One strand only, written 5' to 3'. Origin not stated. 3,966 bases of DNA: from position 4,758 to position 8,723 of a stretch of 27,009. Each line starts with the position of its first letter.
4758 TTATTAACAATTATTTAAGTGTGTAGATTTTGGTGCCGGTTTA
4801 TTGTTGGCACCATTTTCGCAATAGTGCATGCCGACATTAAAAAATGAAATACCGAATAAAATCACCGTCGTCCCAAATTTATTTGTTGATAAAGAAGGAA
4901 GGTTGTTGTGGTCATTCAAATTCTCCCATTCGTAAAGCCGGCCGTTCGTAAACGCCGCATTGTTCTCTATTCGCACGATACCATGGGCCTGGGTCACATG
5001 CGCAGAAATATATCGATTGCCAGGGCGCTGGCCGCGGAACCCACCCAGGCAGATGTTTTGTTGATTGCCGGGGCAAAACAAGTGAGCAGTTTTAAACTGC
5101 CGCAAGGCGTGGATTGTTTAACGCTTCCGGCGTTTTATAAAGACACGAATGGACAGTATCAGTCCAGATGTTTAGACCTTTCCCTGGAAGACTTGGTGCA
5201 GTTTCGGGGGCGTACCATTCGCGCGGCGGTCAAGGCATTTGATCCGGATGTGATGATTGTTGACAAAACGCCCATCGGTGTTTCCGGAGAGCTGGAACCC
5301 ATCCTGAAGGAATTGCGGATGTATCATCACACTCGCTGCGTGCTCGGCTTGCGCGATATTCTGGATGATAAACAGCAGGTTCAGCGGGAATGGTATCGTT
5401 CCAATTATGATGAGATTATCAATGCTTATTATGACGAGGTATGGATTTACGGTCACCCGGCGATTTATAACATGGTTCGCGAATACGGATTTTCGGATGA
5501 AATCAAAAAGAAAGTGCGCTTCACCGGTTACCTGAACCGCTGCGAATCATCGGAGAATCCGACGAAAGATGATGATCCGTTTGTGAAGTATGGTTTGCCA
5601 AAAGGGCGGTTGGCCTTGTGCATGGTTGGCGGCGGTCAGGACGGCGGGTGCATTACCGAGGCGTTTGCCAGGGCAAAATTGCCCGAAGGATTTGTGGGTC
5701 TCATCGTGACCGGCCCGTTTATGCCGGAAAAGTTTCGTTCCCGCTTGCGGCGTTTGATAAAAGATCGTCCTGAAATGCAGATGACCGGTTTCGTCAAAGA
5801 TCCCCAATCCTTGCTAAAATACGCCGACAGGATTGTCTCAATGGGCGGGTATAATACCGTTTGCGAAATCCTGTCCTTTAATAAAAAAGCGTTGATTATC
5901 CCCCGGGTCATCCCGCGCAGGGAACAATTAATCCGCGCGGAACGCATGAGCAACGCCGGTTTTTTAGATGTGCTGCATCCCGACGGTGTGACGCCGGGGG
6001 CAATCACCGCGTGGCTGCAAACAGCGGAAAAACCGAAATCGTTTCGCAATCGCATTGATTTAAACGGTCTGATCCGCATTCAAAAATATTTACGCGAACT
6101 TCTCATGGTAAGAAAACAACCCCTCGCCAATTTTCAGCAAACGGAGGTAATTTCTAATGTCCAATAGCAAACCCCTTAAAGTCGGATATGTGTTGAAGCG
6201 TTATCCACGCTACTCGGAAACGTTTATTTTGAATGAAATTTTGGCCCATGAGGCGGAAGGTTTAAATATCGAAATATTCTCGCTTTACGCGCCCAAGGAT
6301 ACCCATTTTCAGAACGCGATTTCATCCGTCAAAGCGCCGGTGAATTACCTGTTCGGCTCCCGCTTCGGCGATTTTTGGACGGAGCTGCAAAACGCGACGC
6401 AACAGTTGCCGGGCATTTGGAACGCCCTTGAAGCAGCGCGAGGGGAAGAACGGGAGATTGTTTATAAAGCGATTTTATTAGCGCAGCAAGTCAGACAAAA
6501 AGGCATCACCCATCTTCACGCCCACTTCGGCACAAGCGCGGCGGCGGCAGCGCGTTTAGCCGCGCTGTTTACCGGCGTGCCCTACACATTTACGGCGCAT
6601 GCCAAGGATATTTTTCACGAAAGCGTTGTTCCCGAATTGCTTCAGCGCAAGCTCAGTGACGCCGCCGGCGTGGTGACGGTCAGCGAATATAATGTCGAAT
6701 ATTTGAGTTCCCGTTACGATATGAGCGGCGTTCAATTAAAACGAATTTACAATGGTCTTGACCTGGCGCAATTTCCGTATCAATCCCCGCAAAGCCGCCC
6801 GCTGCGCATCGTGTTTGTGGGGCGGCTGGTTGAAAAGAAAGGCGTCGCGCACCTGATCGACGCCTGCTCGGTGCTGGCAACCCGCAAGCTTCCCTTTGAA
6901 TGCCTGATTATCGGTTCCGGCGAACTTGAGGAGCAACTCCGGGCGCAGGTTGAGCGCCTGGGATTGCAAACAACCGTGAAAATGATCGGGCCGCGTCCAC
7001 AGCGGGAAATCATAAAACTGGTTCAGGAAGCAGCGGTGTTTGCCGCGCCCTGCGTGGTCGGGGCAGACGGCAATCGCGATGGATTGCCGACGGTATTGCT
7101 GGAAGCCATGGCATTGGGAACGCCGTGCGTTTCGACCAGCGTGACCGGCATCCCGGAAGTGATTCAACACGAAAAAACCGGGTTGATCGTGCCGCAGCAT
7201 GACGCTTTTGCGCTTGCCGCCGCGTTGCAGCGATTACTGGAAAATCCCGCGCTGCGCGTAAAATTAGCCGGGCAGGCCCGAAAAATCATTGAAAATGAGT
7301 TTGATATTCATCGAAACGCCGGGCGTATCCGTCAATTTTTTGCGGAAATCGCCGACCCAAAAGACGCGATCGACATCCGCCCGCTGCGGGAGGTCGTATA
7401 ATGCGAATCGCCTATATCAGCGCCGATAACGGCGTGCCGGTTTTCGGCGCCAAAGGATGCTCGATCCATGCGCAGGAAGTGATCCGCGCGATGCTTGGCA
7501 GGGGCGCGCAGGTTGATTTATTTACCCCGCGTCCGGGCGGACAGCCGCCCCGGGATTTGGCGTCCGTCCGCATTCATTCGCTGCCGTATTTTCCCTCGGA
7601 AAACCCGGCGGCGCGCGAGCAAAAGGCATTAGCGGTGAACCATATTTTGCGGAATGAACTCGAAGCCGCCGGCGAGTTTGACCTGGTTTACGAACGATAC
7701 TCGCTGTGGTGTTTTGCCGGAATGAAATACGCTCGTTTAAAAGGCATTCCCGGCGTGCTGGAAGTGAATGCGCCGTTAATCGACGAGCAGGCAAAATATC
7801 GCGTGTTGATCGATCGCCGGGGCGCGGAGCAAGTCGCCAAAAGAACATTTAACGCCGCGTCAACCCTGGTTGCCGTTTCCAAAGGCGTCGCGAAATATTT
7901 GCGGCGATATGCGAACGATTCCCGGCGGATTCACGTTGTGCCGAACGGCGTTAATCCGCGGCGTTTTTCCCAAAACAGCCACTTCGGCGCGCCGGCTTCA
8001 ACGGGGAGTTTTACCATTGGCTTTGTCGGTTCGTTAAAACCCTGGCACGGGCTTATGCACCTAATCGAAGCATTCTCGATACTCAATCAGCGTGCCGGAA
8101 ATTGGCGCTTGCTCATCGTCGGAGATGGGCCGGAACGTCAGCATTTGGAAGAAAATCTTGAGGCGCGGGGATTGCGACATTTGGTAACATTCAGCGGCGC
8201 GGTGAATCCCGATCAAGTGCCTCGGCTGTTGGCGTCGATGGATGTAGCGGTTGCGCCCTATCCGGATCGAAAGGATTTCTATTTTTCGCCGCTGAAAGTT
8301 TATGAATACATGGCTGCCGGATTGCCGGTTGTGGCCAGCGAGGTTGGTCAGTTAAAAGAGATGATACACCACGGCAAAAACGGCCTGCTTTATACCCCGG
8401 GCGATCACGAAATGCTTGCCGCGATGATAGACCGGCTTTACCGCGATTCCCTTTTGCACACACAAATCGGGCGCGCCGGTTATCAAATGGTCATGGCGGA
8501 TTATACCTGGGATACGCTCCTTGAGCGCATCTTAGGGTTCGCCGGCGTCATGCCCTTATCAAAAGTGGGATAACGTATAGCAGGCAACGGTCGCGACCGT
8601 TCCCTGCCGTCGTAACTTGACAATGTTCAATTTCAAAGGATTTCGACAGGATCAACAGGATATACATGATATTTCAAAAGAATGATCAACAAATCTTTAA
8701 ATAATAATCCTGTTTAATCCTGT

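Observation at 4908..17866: Candidate uncharacterised glycan synthesis, phosphorylation and export system (GTs + ABC exporter + double kinase + AlgE-type porin)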

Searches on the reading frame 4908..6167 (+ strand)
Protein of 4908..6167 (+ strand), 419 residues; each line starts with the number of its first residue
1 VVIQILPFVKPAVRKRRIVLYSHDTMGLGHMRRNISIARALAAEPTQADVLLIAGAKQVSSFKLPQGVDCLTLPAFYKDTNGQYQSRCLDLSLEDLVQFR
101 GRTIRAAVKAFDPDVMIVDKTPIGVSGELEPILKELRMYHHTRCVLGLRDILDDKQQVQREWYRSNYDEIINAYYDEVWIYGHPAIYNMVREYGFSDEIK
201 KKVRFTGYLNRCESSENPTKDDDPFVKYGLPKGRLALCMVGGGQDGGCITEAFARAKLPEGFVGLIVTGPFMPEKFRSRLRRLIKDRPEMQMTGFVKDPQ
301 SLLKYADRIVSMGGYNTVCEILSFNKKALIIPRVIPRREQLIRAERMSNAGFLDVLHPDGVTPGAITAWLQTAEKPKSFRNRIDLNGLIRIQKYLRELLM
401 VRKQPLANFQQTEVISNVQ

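Call 3: search_protein_families(library=pfam, proteins=[window:4908-6167:+], max_evalue=0.01)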
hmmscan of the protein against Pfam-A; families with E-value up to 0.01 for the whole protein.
window:4908-6167:+ (419 aa): 2 families
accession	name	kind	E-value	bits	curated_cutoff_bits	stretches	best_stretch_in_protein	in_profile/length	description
PF04101.22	Glyco_tran_28_C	-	8.1e-06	26.4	22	1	267-358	36-125/166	Glycosyltransferase family 28 C-terminal domain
PF11316.14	Rhamno_transf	-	0.0054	16.6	23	1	262-293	59-90/235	Putative rhamnosyl transferase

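Call 5: search_protein_families(library=ncbifam, proteins=[window:4908-6167:+], max_evalue=0.001)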
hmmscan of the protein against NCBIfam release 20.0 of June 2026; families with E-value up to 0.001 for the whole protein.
window:4908-6167:+ (419 aa): 2 families
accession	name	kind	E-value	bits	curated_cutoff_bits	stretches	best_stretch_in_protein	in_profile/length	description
TIGR00661.1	MJ1255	subfamily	1.9e-07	30.6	195.9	1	298-355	240-296/321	MJ1255/VC2487 family glycosyltransferase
NF009102.0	PRK12446.1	equivalog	0.00028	19.9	339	1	300-368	247-317/352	undecaprenyldiphospho-muramoylpentapeptide beta-N-acetylglucosaminyltransferase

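Call 18: search_solved_structures(query=window:4908-6167:+, max_evalue=1)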
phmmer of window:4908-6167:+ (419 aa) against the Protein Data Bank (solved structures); distinct sequences matched with E-value up to 1: 5.
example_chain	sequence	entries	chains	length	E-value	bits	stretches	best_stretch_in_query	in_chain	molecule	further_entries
1f0k_A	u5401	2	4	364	0.017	17.1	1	232-365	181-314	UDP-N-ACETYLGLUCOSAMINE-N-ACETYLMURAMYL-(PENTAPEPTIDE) PYROPHOSPHORYL-UNDECAPRENOL N-ACETY | UDP-N-acetylglucosamine--N-acetylmuramyl-(pentapeptide) pyrophospho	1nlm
2lse_A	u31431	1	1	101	0.078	14.9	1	272-315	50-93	Four Helix Bundle Protein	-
4ori_A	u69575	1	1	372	0.73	11.7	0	227-293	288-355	Dihydroorotate dehydrogenase (quinone), mitochondrial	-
2hin_A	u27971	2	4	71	0.78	11.6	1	359-391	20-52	Repressor protein | Gp39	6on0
1uum_A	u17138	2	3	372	0.94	11.3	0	227-292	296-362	DIHYDROOROTATE DEHYDROGENASE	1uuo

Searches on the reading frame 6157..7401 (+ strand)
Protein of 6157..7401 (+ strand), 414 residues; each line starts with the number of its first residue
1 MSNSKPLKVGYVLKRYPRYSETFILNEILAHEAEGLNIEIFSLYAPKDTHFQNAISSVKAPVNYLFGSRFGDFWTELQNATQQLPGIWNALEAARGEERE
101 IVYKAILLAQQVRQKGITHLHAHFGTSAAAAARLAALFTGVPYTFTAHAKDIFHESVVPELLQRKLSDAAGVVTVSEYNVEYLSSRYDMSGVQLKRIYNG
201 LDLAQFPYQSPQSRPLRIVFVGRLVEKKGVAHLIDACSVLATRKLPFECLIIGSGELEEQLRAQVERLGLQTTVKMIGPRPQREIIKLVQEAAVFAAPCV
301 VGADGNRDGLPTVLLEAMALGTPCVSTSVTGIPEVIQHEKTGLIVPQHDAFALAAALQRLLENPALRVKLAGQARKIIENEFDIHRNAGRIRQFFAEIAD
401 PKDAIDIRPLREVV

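Call 3: search_protein_families(library=pfam, proteins=[window:6157-7401:+], max_evalue=0.01)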
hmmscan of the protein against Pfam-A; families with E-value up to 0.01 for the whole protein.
window:6157-7401:+ (414 aa): 6 families
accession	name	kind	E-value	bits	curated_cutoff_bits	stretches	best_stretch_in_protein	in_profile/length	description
PF00534.26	Glycos_transf_1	-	2.4e-39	135.1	26.4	1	214-376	14-171/172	Glycosyl transferases group 1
PF13692.12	Glyco_trans_1_4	-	2.6e-35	122.2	27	1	217-363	3-142/142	Glycosyl transferases group 1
PF13439.12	Glyco_transf_4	-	5.3e-11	43.3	28.5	1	102-204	58-169/170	Glycosyltransferase Family 4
PF13579.12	Glyco_trans_4_4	-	3.2e-08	34.5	29.7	1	108-200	63-158/158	Glycosyl transferase 4-like domain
PF13524.12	Glyco_trans_1_2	-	4.5e-08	33.6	25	1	267-391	27-142/144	Glycosyl transferase-like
PF20706.3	GT4-conflict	-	1.9e-07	30.9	26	1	192-381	172-375/385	Family 4 Glycosyltransferase in conflict systems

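Call 5: search_protein_families(library=ncbifam, proteins=[window:6157-7401:+], max_evalue=0.001)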
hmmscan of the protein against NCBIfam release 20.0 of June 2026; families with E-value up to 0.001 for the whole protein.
window:6157-7401:+ (414 aa): 34 families (the best 25 are shown)
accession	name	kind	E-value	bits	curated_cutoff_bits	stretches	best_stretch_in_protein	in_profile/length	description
NF041876.1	EPS_EpsE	equivalog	2.7e-49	168.4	400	1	9-389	1-387/389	exopolysaccharide biosynthesis GT4 family glycosyltransferase EpsE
TIGR04005.1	wcaL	equivalog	1.1e-48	166.1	537.6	1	7-384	1-392/406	colanic acid biosynthesis glycosyltransferase WcaL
TIGR03088.1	stp2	hypoth_equivalog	3.5e-32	111.9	409.05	1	128-395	91-370/374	TIGR03088 family PEP-CTERM/XrtA system glycosyltransferase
NF047684.1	TeichurnBiosyTuaC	equivalog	2.8e-28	98.9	550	1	105-398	97-389/391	teichuronic acid biosynthesis protein TuaC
TIGR02149.1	glgA_Coryne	subfamily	2.1e-23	83.1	302.4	1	108-396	77-388/391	glycogen synthase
NF038229.1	Glyco4_Geo_Pelo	equivalog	2.4e-21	76.1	400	1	115-398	57-336/338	GPMC system family 4 glycosyltransferase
TIGR04063.1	stp3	hypoth_equivalog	3.7e-20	72.2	442.05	1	218-398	216-395/397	TIGR04063 family PEP-CTERM/XrtA system glycosyltransferase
TIGR03999.1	thiol_BshA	equivalog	4.5e-20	71.9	273.7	1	108-398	76-373/375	N-acetyl-alpha-D-glucosaminyl L-malate synthase BshA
NF050056.1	ProtGlycPglH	equivalog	8e-19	67.9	600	1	196-392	161-347/354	GalNAc-alpha-(1->4)-GalNAc-alpha-(1->3)-diNAcBac-PP-undecaprenol alpha-1,4-N-acetyl-D-galactosaminyltransferase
NF038298.1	EPS_HpsO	equivalog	1.5e-18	66.7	575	1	217-381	203-370/388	hormogonium polysaccharide biosynthesis glycosyltransferase HpsO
TIGR03449.1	mycothiol_MshA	equivalog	4.2e-18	65.4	462.5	1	178-379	174-385/406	D-inositol-3-phosphate glycosyltransferase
TIGR04047.1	MSMEG_0565_glyc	hypoth_equivalog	4.3e-17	62.2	259.85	1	110-378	81-355/373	MSMEG_0565 family glycosyltransferase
NF050063.1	ProtGlycPglJ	equivalog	5.7e-16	58.7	500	1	156-387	131-355/363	N-acetylgalactosamine-N,N'-diacetylbacillosaminyl-diphospho-undecaprenol 4-alpha-N-acetylgalactosaminyltransferase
NF046085.1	XrtY_assoc_Gly1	equivalog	9.6e-16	57.6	400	1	141-398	133-384/387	XrtY-associated glycosyltransferase XYAG1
NF041879.1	EPS_EpsH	equivalog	5.5e-14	51.7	800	1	168-395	189-413/431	exopolysaccharide biosynthesis glycosyltransferase EpsH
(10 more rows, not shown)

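Call 85: search_solved_structures(query=window:6157-7401:+, max_evalue=1e-8)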
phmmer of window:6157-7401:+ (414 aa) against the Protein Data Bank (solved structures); distinct sequences matched with E-value up to 1e-8: 15.
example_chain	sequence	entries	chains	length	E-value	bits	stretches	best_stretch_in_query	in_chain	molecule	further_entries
5d00_A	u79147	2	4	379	2.5e-16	62.9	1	108-402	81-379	N-acetyl-alpha-D-glucosaminyl L-malate synthase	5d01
3oka_A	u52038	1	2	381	6.9e-15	58.2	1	164-383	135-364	GDP-mannose-dependent alpha-(1-6)-phosphatidylinositol monomannoside mannosyltransferase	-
3okc_A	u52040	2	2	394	7e-15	58.2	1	164-383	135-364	GDP-mannose-dependent alpha-(1-6)-phosphatidylinositol monomannoside mannosyltransferase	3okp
3c4q_A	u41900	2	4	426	4e-14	55.7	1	120-374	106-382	Predicted glycosyltransferases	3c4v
3c48_A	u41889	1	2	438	4.3e-14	55.6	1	120-374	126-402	Predicted glycosyltransferases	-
6kih_A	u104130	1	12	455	8.4e-14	54.6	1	190-395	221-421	Tll1590 protein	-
4n9w_A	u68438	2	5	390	2e-13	53.3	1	157-378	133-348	GDP-mannose-dependent alpha-(1-2)-phosphatidylinositol mannosyltransferase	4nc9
2gej_A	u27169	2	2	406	2.2e-13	53.2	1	157-378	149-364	PHOSPHATIDYLINOSITOL MANNOSYLTRANSFERASE (PimA)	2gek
2jjm_A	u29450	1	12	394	9.9e-13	51.1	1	108-393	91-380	GLYCOSYL TRANSFERASE, GROUP 1 FAMILY PROTEIN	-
3mbo_A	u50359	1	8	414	1.2e-12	50.9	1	108-393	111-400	Glycosyltransferase, group 1 family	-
6tvp_A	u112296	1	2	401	2e-12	50.1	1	213-362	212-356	Alpha-maltose-1-phosphate synthase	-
8dvz_A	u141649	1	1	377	2.3e-10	43.3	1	157-399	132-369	N, N'-diacetylbacillosaminyl-diphospho-undecaprenol alpha-1,3-N-acetylgalactosaminyltransf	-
8dqd_A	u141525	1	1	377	3.2e-10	42.8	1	157-399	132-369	N, N'-diacetylbacillosaminyl-diphospho-undecaprenol alpha-1,3-N-acetylgalactosaminyltransf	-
8dvw_A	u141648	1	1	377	1.1e-09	41.1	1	157-399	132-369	N, N'-diacetylbacillosaminyl-diphospho-undecaprenol alpha-1,3-N-acetylgalactosaminyltransf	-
6eji_A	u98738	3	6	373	1.4e-09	40.7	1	197-384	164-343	WlaC protein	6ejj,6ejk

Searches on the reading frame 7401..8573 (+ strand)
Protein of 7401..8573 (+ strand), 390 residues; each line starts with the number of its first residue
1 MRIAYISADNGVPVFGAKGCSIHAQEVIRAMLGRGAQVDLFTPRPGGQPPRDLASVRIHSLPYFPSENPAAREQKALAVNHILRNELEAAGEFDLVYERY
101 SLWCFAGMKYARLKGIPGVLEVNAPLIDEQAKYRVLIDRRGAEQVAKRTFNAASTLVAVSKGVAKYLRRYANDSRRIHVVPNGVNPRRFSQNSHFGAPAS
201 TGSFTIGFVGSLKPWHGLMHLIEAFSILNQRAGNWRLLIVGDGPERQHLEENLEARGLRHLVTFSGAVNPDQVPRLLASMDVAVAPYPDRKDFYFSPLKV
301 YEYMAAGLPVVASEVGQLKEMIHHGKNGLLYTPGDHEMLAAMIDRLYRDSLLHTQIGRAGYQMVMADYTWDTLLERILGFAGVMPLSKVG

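Call 3: search_protein_families(library=pfam, proteins=[window:7401-8573:+], max_evalue=0.01)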
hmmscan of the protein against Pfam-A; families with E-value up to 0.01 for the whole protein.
window:7401-8573:+ (390 aa): 5 families
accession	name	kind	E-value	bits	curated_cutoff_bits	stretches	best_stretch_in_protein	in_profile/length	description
PF13692.12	Glyco_trans_1_4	-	7e-36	124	27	1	204-349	2-142/142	Glycosyl transferases group 1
PF00534.26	Glycos_transf_1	-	4e-34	118.1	26.4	1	195-362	7-171/172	Glycosyl transferases group 1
PF13439.12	Glyco_transf_4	-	4.1e-21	76.2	28.5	1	19-188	3-170/170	Glycosyltransferase Family 4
PF13579.12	Glyco_trans_4_4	-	2e-16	61.2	29.7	1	19-183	2-158/158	Glycosyl transferase 4-like domain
PF13524.12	Glyco_trans_1_2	-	3.4e-13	50.2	25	1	233-378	13-143/144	Glycosyl transferase-like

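Call 5: search_protein_families(library=ncbifam, proteins=[window:7401-8573:+], max_evalue=0.001)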
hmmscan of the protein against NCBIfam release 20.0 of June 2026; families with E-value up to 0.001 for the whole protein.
window:7401-8573:+ (390 aa): 30 families (the best 25 are shown)
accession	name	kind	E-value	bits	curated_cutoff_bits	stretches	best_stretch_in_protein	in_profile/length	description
TIGR04063.1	stp3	hypoth_equivalog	1.7e-36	126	442.05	1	102-373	103-384/397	TIGR04063 family PEP-CTERM/XrtA system glycosyltransferase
TIGR03088.1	stp2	hypoth_equivalog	6.8e-33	114.2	409.05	1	154-375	138-364/374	TIGR03088 family PEP-CTERM/XrtA system glycosyltransferase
NF041876.1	EPS_EpsE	equivalog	1.5e-28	100.2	400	1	141-369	152-381/389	exopolysaccharide biosynthesis GT4 family glycosyltransferase EpsE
TIGR03999.1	thiol_BshA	equivalog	2.4e-23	82.7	273.7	1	143-374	135-363/375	N-acetyl-alpha-D-glucosaminyl L-malate synthase BshA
NF038298.1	EPS_HpsO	equivalog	5.2e-21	74.9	575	1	155-380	149-383/388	hormogonium polysaccharide biosynthesis glycosyltransferase HpsO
TIGR04047.1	MSMEG_0565_glyc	hypoth_equivalog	3.2e-19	69.3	259.85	1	18-372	12-362/373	MSMEG_0565 family glycosyltransferase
TIGR02149.1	glgA_Coryne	subfamily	2.5e-18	66.4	302.4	1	142-377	134-383/391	glycogen synthase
TIGR03449.1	mycothiol_MshA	equivalog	4.7e-17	62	462.5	1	58-375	67-394/406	D-inositol-3-phosphate glycosyltransferase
NF047676.1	TeichurnBiosyTuaH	equivalog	4.8e-17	61.9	550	1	143-325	149-331/384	teichuronic acid biosynthesis protein TuaH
NF038229.1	Glyco4_Geo_Pelo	equivalog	7.4e-16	58.1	400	1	142-369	99-321/338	GPMC system family 4 glycosyltransferase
NF047684.1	TeichurnBiosyTuaC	equivalog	2.3e-15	56.4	550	1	140-370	152-375/391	teichuronic acid biosynthesis protein TuaC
TIGR04157.1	glyco_rSAM_CFB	subfamily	3.5e-15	55.9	400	1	146-332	163-349/406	TIGR04157 family glycosyltransferase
NF038295.1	EPS_HpsP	equivalog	8.7e-15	54.6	550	1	100-378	102-381/388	hormogonium polysaccharide biosynthesis glycosyltransferase HpsP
NF053787.1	GlcN_PG_synth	equivalog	1.2e-13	50.6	480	1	206-378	200-353/361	N-acetylglucosaminyl phosphatidylglycerol synthase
NF012028.0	PRK15484.1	subfamily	2e-13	50.2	618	1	156-376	143-370/380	lipopolysaccharide N-acetylglucosaminyltransferase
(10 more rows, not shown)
